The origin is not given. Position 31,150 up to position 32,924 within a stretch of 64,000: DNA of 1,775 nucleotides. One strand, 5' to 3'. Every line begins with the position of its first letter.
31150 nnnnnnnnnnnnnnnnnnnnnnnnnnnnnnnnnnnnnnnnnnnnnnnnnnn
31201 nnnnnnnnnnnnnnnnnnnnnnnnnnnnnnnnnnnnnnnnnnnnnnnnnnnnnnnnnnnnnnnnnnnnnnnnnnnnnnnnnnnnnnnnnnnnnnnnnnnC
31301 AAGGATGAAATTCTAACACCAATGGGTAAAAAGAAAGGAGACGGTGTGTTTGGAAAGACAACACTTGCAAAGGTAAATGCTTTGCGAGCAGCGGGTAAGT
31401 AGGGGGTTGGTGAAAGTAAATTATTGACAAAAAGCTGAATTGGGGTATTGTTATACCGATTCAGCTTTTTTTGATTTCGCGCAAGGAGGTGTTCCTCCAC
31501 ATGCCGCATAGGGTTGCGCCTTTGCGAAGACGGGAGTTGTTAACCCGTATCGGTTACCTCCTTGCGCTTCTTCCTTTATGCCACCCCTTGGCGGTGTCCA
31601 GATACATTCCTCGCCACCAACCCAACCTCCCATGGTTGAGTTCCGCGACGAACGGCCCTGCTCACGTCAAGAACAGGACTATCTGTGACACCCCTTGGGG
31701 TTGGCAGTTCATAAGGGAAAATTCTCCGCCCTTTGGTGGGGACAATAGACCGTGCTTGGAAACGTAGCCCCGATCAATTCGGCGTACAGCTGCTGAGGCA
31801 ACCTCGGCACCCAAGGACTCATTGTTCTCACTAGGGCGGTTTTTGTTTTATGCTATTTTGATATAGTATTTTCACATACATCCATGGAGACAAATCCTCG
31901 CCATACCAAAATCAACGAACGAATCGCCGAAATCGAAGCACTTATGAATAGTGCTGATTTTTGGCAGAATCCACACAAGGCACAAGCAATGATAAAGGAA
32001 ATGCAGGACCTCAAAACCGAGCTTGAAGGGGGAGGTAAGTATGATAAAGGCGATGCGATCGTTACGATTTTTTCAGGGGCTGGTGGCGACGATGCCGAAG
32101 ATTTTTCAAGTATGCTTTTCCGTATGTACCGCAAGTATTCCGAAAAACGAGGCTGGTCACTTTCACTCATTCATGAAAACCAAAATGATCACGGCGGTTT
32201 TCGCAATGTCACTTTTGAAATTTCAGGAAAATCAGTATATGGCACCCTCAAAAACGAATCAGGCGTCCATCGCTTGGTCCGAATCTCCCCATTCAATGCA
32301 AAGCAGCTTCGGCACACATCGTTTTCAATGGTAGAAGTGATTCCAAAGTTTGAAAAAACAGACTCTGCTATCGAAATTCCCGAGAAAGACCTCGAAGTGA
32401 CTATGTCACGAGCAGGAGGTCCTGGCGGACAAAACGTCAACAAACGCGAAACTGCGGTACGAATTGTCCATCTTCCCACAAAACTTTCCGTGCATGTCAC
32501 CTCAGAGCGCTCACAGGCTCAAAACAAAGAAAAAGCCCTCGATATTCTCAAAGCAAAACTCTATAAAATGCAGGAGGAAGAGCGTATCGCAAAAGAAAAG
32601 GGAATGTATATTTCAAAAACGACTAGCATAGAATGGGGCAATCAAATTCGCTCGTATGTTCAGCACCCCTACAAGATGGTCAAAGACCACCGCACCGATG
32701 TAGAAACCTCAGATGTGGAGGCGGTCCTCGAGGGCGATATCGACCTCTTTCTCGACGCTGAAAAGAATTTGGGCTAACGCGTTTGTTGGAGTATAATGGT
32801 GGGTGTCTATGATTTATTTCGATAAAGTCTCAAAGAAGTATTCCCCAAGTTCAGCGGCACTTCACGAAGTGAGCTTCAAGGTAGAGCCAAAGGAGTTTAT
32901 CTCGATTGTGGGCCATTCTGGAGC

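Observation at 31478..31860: Unclassified ~370-nt GC-rich structured region between the surface-protein terminator and prfB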

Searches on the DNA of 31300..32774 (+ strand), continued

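Call 30: search_dna_similar(query=window:31400-31883:+, collection=plasmids, mode=distant, max_evalue=1)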
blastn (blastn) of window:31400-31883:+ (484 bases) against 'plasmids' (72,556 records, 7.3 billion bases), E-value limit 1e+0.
No match.

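Call 61: build_rna_model(alignment_id=A2, structure=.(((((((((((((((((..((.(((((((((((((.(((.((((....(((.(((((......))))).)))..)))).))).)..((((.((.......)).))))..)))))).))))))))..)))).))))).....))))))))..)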
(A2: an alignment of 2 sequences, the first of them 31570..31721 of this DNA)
Model R1 built from alignment A2 (2 sequences, 152 columns); structure: as given.
model positions 152; base pairs 53; branch points 1; effective number of sequences 0.6; information 0.591 bits per position. Calibrated on 0.2 Mb of random sequence (short: E-values are rough).
structure used (alignment columns):
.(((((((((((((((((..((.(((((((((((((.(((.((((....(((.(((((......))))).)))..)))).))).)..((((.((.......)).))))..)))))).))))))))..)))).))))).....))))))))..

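Call 62: search_with_rna_model(model_id=R1, sources=[window, L001, L002, L003, L004, L005, L006, L007, L008, L009, L010, L011, L012, L013, L014, L015, L016, L017, L018, L019, L020, L021, L022, L023, L024, L025, L026, L027, L028, L029, L030, L031, L032, L033, L034, L035, L036, L037, L038, L039, L040, L041, L042, L043, L044, L045, L046, L047, L048, L049, L050, L051, L052, L053, L054, L055, L056, L057, L058, L059, L060, L061, L062, L063, L064, L065, L066, L067, L068, L069, L070, L071, L072, L073, L074, L075, L076, L077, L078, L079, L080], max_evalue=10)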
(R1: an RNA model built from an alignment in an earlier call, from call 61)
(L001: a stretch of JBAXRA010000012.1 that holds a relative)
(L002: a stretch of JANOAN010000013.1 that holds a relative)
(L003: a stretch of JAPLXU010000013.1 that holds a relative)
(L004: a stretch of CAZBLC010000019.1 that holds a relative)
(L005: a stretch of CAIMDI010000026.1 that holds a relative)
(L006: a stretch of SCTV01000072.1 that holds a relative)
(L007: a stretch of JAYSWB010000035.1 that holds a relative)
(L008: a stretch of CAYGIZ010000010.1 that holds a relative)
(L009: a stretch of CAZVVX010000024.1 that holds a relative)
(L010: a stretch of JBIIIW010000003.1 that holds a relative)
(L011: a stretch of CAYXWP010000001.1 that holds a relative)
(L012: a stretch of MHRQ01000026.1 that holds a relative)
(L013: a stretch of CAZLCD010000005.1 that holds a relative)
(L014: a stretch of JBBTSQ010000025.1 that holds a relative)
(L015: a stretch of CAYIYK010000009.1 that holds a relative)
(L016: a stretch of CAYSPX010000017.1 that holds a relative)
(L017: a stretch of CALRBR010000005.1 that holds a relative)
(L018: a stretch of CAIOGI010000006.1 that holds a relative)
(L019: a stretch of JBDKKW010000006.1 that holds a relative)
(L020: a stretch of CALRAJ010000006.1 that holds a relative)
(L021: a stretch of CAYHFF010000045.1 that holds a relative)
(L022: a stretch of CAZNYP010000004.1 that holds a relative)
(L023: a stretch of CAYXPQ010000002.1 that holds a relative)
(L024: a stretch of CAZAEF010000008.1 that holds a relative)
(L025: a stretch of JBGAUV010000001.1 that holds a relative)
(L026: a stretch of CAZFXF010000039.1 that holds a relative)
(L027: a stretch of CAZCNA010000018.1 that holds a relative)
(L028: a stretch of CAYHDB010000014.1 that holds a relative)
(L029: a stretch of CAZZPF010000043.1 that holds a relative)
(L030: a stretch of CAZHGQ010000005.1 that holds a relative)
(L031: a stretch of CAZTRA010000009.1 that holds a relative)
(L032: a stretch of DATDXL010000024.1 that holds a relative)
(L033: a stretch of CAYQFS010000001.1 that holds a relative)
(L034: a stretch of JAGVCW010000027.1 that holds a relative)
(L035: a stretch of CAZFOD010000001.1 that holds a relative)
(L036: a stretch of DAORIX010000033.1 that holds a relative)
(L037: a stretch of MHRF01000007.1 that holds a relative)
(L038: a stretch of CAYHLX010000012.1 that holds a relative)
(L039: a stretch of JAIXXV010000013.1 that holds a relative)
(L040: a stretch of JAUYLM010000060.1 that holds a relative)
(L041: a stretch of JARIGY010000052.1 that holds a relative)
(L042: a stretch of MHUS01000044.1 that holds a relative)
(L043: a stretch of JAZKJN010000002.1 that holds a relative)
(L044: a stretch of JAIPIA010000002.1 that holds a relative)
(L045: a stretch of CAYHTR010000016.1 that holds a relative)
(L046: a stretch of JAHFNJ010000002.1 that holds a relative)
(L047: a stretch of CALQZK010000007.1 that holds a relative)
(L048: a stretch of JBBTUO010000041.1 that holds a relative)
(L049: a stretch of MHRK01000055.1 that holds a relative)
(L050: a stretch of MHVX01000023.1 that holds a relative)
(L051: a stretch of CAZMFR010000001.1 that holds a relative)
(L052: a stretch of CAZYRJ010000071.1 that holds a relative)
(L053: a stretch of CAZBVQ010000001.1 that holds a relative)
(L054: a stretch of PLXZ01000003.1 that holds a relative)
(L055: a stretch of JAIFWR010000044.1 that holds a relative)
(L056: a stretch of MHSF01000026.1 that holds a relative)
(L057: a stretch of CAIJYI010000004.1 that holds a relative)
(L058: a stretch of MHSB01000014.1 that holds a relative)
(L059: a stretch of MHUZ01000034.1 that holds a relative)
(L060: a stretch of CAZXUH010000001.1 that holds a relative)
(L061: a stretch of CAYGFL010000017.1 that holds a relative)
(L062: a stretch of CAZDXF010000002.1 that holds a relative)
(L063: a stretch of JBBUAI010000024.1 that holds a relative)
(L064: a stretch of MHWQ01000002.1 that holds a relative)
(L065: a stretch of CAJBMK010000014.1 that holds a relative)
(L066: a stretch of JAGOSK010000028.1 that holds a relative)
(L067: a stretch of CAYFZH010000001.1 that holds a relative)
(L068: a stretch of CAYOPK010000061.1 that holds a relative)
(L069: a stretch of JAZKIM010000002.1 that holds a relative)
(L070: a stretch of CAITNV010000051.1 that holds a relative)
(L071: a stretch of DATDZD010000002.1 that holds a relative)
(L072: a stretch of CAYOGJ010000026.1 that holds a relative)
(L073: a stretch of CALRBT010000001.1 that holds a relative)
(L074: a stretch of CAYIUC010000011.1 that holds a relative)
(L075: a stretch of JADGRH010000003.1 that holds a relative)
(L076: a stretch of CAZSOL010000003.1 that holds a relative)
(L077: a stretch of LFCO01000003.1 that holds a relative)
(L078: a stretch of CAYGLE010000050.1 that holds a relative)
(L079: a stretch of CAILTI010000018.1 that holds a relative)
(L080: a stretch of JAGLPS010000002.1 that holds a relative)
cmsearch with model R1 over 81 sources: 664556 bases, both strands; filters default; matches with E-value up to 10: 1.
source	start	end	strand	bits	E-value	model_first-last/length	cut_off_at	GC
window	31570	31721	+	191.3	1e-45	1-152/152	no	0.55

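Call 63: search_with_rna_model(model_id=R1, sources=[L004, L011, L013, L014, L015, L018, L025, L043, L049, L051, L061], max_evalue=10, filters=off)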
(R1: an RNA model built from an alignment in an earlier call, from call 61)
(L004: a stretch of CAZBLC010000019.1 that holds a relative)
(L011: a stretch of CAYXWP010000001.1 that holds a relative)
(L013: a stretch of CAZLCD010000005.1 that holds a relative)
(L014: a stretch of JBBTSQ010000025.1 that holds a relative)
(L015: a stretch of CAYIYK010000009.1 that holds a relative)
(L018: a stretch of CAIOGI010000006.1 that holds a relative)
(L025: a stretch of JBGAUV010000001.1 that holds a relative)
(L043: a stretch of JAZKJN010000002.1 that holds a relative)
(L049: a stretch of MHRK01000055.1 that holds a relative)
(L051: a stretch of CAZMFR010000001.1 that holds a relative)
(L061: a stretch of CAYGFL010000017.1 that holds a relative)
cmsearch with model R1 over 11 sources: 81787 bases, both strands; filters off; matches with E-value up to 10: 29.
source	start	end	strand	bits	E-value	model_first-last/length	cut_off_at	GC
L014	2409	2453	-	13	0.31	1-152/152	no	0.69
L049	3936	3972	+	12.8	0.34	1-152/152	no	0.68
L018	7022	7072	+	11.9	0.6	1-152/152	no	0.47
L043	3961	4016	+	11.3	0.81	1-152/152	no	0.29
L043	7491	7571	+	11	0.97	1-152/152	no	0.41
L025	3939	4018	+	10.3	1.5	1-152/152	no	0.24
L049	3933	3973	-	9.9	1.9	1-152/152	no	0.63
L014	4316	4339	+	9.5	2.3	1-152/152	no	0.33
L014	3244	3275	-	9.3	2.7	1-152/152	no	0.59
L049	6140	6189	+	9.1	2.9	1-152/152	no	0.44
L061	1593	1613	-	9.1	3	1-152/152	no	0.33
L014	689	749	+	9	3.2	1-152/152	no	0.46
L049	484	525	-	8.3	4.7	1-152/152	no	0.55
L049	5325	5368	-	8.3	4.8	1-152/152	no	0.16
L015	61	130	-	8.3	4.9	1-152/152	no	0.5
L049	5103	5154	-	7.9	6.2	1-152/152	no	0.44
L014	4315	4338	-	7.8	6.3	1-152/152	no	0.33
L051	2509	2653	+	7.8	6.5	1-152/152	no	0.41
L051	4090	4142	+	7.6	7.1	1-152/152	no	0.58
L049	395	424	+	7.6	7.2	1-152/152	no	0.5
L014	102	166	+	7.6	7.4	1-152/152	no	0.6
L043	933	984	+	7.5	7.5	1-152/152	no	0.42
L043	6826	6905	-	7.5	7.8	1-152/152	no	0.36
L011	1126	1147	-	7.4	7.9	1-152/152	no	0.09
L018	3950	4015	+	7.3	8.5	1-152/152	no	0.27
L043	6745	6771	-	7.2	8.9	1-152/152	no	0.52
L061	6757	6783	-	7.2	8.9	1-152/152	no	0.52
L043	5930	5983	-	7.1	9.6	1-152/152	no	0.35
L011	2330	2372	+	7.1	9.7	1-152/152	no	0.23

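Call 70: search_rna_families(sources=[L006, L017, L028, L056, L074, L079, L032, L058, L051, L030, L003, L021, L034, L066, L073, L010], threshold=gathering)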
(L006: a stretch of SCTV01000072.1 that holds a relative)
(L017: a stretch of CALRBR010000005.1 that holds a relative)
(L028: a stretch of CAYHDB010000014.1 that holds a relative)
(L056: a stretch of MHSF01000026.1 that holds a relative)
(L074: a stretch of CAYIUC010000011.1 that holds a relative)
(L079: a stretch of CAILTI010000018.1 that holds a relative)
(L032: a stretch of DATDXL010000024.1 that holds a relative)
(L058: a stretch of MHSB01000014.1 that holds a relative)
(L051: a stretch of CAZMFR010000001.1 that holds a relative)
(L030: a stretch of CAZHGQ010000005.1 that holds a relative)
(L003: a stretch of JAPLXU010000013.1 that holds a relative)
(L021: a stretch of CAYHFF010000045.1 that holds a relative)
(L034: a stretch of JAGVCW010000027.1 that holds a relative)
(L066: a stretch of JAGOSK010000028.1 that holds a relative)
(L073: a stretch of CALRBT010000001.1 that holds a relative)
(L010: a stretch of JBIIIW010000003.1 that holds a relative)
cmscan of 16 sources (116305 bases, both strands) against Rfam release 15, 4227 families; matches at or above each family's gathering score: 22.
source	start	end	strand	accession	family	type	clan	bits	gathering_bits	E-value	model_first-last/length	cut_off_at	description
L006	840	912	+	RF00005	tRNA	Gene; tRNA;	CL00001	71.6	29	2.1e-13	1-71/71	no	tRNA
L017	2339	2411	+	RF00005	tRNA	Gene; tRNA;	CL00001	70.1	29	5.4e-13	1-71/71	no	tRNA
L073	1967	2039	+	RF00005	tRNA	Gene; tRNA;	CL00001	69.9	29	5.9e-13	1-71/71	no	tRNA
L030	2718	2790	+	RF00005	tRNA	Gene; tRNA;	CL00001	69.3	29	8.7e-13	1-71/71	no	tRNA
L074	3076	3148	+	RF00005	tRNA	Gene; tRNA;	CL00001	68.7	29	1.3e-12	1-71/71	no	tRNA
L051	757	829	+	RF00005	tRNA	Gene; tRNA;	CL00001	67.7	29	2.5e-12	1-71/71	no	tRNA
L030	900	972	+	RF00005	tRNA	Gene; tRNA;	CL00001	67.7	29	2.4e-12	1-71/71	no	tRNA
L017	98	171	+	RF00005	tRNA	Gene; tRNA;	CL00001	67.4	29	3e-12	1-71/71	no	tRNA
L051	681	754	+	RF00005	tRNA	Gene; tRNA;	CL00001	67.3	29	3.1e-12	1-71/71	no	tRNA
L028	2851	2923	+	RF00005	tRNA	Gene; tRNA;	CL00001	67.2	29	3.3e-12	1-71/71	no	tRNA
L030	1386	1460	+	RF00005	tRNA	Gene; tRNA;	CL00001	67.1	29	3.6e-12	1-71/71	no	tRNA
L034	3906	3976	+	RF00005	tRNA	Gene; tRNA;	CL00001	66.4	29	5.7e-12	1-71/71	no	tRNA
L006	1091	1163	+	RF00005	tRNA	Gene; tRNA;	CL00001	66.3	29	6e-12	1-71/71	no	tRNA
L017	3057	3127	+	RF00005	tRNA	Gene; tRNA;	CL00001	66.3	29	6e-12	1-71/71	no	tRNA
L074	3150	3222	+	RF00005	tRNA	Gene; tRNA;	CL00001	66.1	29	6.7e-12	1-71/71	no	tRNA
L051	888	960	+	RF00005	tRNA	Gene; tRNA;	CL00001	65.9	29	7.7e-12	1-71/71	no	tRNA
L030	3758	3830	+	RF00005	tRNA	Gene; tRNA;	CL00001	65.7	29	8.9e-12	1-71/71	no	tRNA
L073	3915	3987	+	RF00005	tRNA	Gene; tRNA;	CL00001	62.6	29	6.2e-11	1-71/71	no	tRNA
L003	3912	3984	+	RF00005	tRNA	Gene; tRNA;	CL00001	61.9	29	9.4e-11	1-71/71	no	tRNA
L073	8763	8833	+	RF00005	tRNA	Gene; tRNA;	CL00001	59.6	29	4.1e-10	1-71/71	no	tRNA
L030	328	399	+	RF00005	tRNA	Gene; tRNA;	CL00001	57.6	29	1.5e-09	1-71/71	no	tRNA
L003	3787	3873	+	RF00005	tRNA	Gene; tRNA;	CL00001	55.6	29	5.1e-09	1-71/71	no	tRNA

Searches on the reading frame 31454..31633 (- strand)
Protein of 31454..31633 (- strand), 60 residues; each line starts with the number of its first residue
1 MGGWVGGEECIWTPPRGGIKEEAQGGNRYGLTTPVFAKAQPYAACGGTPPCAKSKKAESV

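Call 82: search_protein_families(library=pfam, proteins=[window:31454-31633:-], max_evalue=1)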
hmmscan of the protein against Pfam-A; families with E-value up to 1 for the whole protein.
window:31454-31633:- (60 aa): 0 families

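Call 83: search_protein_families(library=ncbifam, proteins=[window:31454-31633:-], max_evalue=1)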
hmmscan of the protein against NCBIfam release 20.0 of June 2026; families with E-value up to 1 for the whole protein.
window:31454-31633:- (60 aa): 0 families
